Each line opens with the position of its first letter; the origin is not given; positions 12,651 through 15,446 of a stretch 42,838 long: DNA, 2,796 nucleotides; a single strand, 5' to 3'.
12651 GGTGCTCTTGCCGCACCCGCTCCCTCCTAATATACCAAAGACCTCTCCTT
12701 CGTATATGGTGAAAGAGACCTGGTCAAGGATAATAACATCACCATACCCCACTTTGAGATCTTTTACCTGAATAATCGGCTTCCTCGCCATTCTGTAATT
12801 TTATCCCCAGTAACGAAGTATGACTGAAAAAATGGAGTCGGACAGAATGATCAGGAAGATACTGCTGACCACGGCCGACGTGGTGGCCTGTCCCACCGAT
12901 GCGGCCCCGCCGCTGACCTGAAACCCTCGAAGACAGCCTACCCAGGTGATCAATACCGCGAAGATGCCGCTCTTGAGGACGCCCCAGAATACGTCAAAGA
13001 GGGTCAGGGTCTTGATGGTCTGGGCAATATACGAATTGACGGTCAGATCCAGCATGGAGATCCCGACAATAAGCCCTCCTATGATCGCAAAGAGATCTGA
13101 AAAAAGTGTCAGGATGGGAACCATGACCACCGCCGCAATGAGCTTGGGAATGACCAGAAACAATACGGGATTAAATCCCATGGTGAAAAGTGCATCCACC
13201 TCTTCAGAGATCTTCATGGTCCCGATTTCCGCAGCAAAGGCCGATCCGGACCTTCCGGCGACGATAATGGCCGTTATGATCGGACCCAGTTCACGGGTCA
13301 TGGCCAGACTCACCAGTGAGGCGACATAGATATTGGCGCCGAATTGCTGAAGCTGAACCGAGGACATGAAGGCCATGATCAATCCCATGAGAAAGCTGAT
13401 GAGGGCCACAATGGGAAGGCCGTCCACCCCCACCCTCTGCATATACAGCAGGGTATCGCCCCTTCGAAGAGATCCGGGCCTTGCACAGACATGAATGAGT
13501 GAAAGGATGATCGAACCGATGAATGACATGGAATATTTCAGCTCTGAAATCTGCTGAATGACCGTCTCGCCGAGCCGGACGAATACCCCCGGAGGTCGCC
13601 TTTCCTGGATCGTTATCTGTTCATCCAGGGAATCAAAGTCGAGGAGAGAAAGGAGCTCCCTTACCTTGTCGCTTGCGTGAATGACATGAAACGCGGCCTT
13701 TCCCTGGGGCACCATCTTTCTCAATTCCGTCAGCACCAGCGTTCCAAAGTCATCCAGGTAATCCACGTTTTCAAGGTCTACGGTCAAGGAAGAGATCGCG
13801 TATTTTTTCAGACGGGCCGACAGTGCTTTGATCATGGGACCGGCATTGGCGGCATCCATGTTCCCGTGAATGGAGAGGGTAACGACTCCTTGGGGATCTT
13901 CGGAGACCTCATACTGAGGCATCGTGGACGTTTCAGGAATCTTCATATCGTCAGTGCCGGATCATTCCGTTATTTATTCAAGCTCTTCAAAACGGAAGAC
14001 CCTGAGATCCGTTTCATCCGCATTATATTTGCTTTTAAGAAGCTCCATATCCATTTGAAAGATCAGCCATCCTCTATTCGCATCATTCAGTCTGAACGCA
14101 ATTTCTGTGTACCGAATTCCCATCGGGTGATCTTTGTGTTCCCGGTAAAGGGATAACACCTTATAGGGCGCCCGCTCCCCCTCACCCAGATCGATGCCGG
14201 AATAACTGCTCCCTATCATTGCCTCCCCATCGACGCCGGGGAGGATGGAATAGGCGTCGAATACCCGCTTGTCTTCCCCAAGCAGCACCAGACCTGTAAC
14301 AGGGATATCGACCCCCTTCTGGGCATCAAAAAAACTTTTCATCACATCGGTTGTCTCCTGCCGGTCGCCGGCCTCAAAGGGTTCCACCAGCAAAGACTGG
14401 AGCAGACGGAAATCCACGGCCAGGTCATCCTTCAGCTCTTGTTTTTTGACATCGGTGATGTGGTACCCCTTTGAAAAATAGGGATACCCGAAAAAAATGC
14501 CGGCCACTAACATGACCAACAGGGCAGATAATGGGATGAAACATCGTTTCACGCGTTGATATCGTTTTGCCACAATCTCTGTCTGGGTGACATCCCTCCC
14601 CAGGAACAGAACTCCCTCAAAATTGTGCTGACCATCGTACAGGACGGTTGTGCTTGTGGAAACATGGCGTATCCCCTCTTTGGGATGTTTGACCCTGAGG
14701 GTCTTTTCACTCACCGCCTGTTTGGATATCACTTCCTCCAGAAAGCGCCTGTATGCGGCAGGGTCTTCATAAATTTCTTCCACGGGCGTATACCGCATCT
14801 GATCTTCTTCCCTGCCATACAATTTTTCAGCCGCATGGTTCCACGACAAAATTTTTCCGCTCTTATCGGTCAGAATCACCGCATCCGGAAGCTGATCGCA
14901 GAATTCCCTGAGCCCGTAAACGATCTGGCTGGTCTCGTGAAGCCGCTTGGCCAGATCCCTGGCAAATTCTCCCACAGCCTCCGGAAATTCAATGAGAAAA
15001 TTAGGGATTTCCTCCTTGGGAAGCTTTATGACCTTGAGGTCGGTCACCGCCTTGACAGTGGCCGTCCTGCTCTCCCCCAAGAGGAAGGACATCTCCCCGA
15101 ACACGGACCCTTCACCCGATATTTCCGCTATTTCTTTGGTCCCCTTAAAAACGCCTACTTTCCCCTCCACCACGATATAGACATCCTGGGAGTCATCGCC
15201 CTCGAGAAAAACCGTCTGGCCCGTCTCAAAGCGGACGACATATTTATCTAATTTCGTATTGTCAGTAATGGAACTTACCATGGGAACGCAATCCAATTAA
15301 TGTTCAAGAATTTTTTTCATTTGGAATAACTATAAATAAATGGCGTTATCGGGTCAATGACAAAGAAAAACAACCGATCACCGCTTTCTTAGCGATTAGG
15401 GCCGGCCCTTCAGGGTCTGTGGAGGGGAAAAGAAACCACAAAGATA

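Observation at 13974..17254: Orphan GAF-GAF histidine kinase plus cNMP/PAS membrane protein with an extracytoplasmic C-terminal domain, directly upstream of the Mla-like operon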

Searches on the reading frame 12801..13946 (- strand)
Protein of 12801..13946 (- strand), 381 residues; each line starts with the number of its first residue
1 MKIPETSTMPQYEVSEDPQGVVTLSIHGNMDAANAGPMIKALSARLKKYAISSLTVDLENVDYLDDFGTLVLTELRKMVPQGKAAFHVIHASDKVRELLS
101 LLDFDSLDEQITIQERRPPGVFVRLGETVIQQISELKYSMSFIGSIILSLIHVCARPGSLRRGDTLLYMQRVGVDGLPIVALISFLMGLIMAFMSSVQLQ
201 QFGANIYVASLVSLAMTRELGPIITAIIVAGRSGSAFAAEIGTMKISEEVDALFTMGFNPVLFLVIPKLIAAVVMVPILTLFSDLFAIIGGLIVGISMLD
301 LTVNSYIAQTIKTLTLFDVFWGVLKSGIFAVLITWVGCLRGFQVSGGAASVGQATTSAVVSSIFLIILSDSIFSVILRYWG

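Call 3: search_protein_families(library=pfam, proteins=[window:12801-13946:-], max_evalue=0.1)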
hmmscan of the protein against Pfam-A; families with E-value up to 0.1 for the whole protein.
window:12801-13946:- (381 aa): 3 families
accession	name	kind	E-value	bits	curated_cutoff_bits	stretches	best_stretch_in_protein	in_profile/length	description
PF02405.21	MlaE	-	1.7e-74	250.5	22.5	1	168-376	4-212/212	Permease MlaE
PF01740.26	STAS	-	5.6e-10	39.4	22.6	1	18-107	7-96/106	STAS domain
PF13466.11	STAS_2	-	9.7e-07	29.3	29.2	1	24-105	1-80/80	STAS domain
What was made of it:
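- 12801..13946 (-): STAS-MlaE fusion permease (STAS residues 18-107 at 13626..13895; MlaE residues 168-376). An invariant Asp66 occupies the position of the STAS phospho-Ser/Thr. Pfam MlaE E 2e-74 and STAS E 6e-10 (call 3).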

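Call 4: search_protein_families(library=ncbifam, proteins=[window:12801-13946:-], max_evalue=0.1)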
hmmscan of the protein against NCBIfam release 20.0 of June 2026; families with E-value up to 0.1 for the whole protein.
window:12801-13946:- (381 aa): 5 families
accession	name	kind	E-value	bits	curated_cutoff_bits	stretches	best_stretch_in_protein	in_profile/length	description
TIGR00056.1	TIGR00056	subfamily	2.4e-71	240.4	212.2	1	131-377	12-256/260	MlaE family lipid ABC transporter permease subunit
NF033619.1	perm_MlaE_1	exception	7.9e-46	156.7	315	1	124-375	2-249/253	lipid asymmetry maintenance ABC transporter permease subunit MlaE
TIGR00377.1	ant_ant_sig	superfamily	2.3e-09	37.1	53.45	1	18-104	10-96/108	anti-sigma factor antagonist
TIGR02886.1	spore_II_AA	equivalog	5.5e-06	26.3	114.75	1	18-101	6-89/106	anti-sigma F factor antagonist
NF033618.0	mlaB_1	equivalog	0.0075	16.7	90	1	23-105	11-89/94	lipid asymmetry maintenance protein MlaB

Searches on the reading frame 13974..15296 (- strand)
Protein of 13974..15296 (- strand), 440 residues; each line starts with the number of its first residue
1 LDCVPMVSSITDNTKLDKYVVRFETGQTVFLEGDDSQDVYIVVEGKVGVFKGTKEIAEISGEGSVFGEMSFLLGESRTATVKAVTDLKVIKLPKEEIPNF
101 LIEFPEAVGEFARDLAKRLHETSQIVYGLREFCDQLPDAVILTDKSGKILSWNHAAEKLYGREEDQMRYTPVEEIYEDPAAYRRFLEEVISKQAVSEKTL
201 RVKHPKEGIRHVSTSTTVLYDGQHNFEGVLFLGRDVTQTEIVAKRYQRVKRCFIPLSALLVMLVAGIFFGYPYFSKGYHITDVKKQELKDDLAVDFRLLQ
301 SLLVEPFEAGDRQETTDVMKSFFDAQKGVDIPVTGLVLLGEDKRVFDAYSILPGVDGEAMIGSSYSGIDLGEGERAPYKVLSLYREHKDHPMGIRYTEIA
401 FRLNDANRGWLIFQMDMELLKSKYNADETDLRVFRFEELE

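Call 3: search_protein_families(library=pfam, proteins=[window:13974-15296:-], max_evalue=0.1)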
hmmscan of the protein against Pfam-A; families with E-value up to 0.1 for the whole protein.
window:13974-15296:- (440 aa): 7 families
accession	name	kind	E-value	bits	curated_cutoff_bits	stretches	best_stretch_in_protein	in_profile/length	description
PF00027.35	cNMP_binding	-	6e-19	68.2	27.5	1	21-101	2-86/89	Cyclic nucleotide-binding domain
PF08448.16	PAS_4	-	6.9e-13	49.2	23.1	1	134-239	2-108/110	PAS fold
PF00989.32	PAS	-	6.9e-13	49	22.6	1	130-236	4-113/113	PAS fold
PF13426.13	PAS_9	-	5.3e-09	36.7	27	1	137-238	1-103/103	PAS domain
PF13188.13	PAS_8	-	4.1e-06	26.9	21.8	1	134-187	8-62/65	PAS domain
PF08447.18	PAS_3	-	0.00023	21.8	25.6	1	150-225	2-81/89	PAS fold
PF24820.1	Diguanyl_cycl_sensor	-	0.1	13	28.1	0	134-204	3-72/109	Diguanylate cyclase-like sensor domain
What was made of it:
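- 14994..15236 (-): Cyclic-nucleotide-binding domain (residues 21-101 in 440-aa numbering). The phosphate-binding cassette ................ lies at 15054..15101. Pfam PF00027, E 6e-19 (call 3).
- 14580..14909 (-): PAS domain (residues 130-239). Pfam PAS and PAS_4, E 7e-13 (call 3).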

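Call 4: search_protein_families(library=ncbifam, proteins=[window:13974-15296:-], max_evalue=0.1)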
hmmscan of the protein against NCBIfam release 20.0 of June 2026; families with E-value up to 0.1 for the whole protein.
window:13974-15296:- (440 aa): 18 families
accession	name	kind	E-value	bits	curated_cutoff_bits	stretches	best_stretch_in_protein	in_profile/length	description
NF008468.0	PRK11360.1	equivalog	9.1e-15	54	646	1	95-252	236-393/616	two-component system sensor histidine kinase AtoS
TIGR00229.1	sensory_box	domain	4.4e-12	46.2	22.9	1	129-239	7-119/126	PAS domain S-box protein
NF046044.1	PnpS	equivalog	2.7e-09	36.5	400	1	105-248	33-168/390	two-component system histidine kinase PnpS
TIGR03896.1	cyc_nuc_ocin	subfamily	6.9e-09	35.5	161.05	1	22-124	165-271/317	bacteriocin-type transport-associated protein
NF008732.0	PRK11753.1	equivalog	2.7e-08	33.6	266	1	21-129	26-139/214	cAMP-activated global transcriptional regulator CRP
NF041552.1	TF_PrdR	equivalog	3.2e-07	29.1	795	1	127-250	134-248/577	sigma-54 dependent transcriptional regulator PrdR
TIGR02966.1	phoR_proteo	equivalog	6.1e-06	25.5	334.2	1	128-242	7-110/333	phosphate regulon sensor histidine kinase PhoR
NF008302.0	PRK11091.1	equivalog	2.7e-05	22.6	838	1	124-240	152-270/779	aerobic respiration two-component sensor histidine kinase ArcB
NF041163.2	encap_f2b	equivalog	5e-05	22.6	400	1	22-106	99-188/450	family 2B encapsulin nanocompartment shell protein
TIGR03697.1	NtcA_cyano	equivalog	0.00021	21.1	244.95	1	26-127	1-108/193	global nitrogen regulator NtcA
NF052573.1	HisKinEspAMyxo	equivalog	0.00025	19.2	1400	1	134-164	261-291/755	serine histidine kinase EspA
NF058543.1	ActPatMycb56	equivalog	0.00043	19.2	460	1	22-114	23-117/317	acetyltransferase Pat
NF033092.0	HK_WalK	equivalog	0.002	16.8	725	1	129-243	260-369/594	cell wall metabolism sensor histidine kinase WalK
NF041777.1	sens_FixL_Rhizob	equivalog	0.0057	15.3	850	1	128-182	124-178/485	sensor protein FixL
NF050806.1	TransRegFixKCaul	equivalog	0.0085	15.3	300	1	14-100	19-106/215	transcriptional regulator FixK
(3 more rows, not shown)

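Call 25: predict_structure(alignment_id=A1)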
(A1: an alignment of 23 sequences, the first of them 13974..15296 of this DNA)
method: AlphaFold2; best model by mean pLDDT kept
length: 440 residues; sequences in the alignment: 23
mean_pLDDT: 65.9   pTM: 0.42
mean pLDDT of the five models: 65.9, 65.5, 65.5, 65.3, 65.1
residues with pLDDT >= 90: 36; 70-90: 212; 50-70: 58; < 50: 134
segments of 3 or more residues with pLDDT < 50: 1-127
pLDDT, mean of each block of 10 residues (from residue 1): 23 31 38 39 39 37 26 26 28 42 45 44 47 69 78 82 82 84 77 71 83 72 62 79 79 86 86 65 85 89 89 93 84 89 88 77 79 63 62 71 75 89 85 65
secondary structure, 60 per line:
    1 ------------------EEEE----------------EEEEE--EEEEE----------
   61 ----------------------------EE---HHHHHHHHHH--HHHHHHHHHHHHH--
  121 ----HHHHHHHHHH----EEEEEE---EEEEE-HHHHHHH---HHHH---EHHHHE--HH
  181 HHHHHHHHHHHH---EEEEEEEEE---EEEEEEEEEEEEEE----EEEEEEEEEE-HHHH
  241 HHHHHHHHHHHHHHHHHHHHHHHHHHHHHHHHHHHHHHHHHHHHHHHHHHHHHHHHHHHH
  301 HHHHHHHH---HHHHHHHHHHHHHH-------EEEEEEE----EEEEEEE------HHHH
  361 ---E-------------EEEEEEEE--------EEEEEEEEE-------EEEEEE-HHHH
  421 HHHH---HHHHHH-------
elements in order: E19-22 E39-43 E46-50 H94-103 H106-118 H125-134 E139-144 E148-152 H154-160 H164-167 H172-175 H179-192 E196-204 E208-221 E226-235 H237-308 H312-325 E333-339 E344-350 H357-360 E378-385 E394-402 E410-415 H417-424 H428-433
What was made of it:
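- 14580..14909 (-): AF2 gives a PAS fold with pLDDT about 70-85 (call 25).
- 14481..14549 (-): Single transmembrane helix (residues about 250-272), ending in the conserved GYPYF(S/A)KGY interface motif. AF2 predicts a continuous helix 237-308 (call 25).
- The cNMP domain is poorly modelled by AF2 (pLDDT below 50, call 25) because the alignment had no depth there. The continuous PAS-TM-alpha-1 helix (call 25) looks like a signalling helix.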

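Call 63: list_cluster_members(proteins=[P0030, P0031, P0036, P0050, window:13974-15281:-])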
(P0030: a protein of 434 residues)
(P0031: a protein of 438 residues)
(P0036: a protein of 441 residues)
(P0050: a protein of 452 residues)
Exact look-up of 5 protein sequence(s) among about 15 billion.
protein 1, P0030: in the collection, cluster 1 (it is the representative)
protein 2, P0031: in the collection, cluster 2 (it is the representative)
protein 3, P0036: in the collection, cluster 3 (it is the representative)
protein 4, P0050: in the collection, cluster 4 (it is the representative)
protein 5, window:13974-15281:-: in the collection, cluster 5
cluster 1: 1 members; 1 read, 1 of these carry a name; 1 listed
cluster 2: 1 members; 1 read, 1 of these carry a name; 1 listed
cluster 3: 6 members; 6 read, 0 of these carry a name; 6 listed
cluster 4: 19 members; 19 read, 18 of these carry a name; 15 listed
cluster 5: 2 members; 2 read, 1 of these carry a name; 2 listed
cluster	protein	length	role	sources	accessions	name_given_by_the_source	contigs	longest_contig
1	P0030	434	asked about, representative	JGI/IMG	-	PAS domain S-box-containing protein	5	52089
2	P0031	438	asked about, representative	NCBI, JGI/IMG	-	PAS domain S-box-containing protein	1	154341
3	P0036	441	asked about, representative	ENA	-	-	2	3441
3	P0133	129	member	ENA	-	-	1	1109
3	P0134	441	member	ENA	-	-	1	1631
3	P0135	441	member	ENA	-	-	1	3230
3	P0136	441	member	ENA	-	-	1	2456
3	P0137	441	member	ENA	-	-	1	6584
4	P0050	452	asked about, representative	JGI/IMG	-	PAS domain S-box-containing protein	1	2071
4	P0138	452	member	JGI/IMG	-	PAS domain S-box-containing protein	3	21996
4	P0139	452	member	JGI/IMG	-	PAS domain S-box-containing protein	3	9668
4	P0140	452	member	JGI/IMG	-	PAS domain S-box-containing protein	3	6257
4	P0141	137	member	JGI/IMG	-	hypothetical protein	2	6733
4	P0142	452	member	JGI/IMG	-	PAS domain S-box-containing protein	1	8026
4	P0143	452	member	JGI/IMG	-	PAS domain S-box-containing protein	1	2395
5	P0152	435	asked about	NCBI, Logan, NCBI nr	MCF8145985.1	MAG: cyclic nucleotide-binding domain-containing protein [Deltaproteobacteria bacterium] | cyclic nucleotide-binding domain-containing protein [Deltaproteobacteria bacterium]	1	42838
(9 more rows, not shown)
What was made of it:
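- Checked: The 435-aa version starting at ATG 15281 is exactly NCBI MCF8145985.1 (call 63).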
